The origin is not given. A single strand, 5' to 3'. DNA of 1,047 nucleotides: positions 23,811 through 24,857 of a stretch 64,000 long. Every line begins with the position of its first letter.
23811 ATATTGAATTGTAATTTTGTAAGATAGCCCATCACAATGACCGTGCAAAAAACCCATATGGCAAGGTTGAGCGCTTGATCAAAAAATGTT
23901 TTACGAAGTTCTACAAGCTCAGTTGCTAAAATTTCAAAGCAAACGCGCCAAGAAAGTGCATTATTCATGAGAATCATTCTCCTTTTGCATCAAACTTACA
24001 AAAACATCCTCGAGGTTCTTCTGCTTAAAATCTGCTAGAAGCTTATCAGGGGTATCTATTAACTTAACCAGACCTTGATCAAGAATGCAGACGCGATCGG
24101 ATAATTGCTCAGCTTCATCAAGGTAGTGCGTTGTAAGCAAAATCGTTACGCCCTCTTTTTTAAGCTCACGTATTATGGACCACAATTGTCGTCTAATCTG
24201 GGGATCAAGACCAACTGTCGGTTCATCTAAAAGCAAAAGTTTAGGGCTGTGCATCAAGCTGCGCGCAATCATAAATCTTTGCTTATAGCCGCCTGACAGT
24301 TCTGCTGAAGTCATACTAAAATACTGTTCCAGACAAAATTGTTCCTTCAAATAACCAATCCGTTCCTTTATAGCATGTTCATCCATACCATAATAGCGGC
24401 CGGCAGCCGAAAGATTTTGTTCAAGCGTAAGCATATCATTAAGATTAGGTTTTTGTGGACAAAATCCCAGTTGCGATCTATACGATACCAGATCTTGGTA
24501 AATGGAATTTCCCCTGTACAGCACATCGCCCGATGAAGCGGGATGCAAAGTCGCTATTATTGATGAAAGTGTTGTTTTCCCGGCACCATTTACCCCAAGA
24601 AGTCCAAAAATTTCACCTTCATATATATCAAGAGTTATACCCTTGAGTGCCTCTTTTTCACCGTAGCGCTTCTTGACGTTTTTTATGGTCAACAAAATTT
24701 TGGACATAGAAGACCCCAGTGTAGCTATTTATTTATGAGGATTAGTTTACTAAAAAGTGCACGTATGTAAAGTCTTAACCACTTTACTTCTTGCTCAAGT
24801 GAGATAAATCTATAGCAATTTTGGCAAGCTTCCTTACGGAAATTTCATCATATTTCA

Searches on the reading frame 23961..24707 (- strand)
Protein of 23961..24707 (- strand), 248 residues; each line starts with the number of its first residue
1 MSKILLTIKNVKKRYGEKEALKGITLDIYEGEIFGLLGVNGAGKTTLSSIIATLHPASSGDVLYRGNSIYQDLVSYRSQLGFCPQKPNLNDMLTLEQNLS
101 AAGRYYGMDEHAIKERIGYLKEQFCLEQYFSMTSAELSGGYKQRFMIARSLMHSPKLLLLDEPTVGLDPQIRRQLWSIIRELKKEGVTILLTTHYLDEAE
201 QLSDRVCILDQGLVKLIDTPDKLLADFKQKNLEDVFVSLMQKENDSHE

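Call 14: find_encoding_contigs(protein=window:23961-24707:-, flank=10000, max_places=10)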
Protein window:23961-24707:- (248 aa): 1 contig read that carries it; 1 place shown.
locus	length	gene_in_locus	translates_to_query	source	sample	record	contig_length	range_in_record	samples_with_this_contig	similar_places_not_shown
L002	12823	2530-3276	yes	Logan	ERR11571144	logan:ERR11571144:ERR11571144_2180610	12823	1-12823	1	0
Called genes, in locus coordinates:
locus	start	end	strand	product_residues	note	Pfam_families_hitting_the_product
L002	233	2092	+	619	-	PF12796:Ank_2, PF00023:Ank (faint), PF13606:Ank_3 (faint), PF13637:Ank_4 (weak), PF13857:Ank_5 (faint), PF12796:Ank_2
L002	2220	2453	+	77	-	-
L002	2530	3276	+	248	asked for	PF00005:ABC_tran, PF13304:AAA_21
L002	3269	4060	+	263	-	PF01061:ABC2_membrane (weak)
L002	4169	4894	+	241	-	PF01553:Acyltransferase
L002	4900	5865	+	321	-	PF01882:DUF58 (weak), PF00092:VWA, PF13519:VWA_2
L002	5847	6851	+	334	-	PF00092:VWA, PF13519:VWA_2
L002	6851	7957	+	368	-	PF00515:TPR_1 (faint), PF13174:TPR_6 (faint), PF07719:TPR_2 (faint), PF13432:TPR_16 (weak), PF14559:TPR_19 (weak)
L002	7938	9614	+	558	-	PF13584:BatD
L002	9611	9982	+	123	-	PF08239:SH3_3 (weak)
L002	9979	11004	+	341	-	PF01551:Peptidase_M23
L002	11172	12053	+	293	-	PF10502:Peptidase_S26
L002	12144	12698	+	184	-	PF00581:Rhodanese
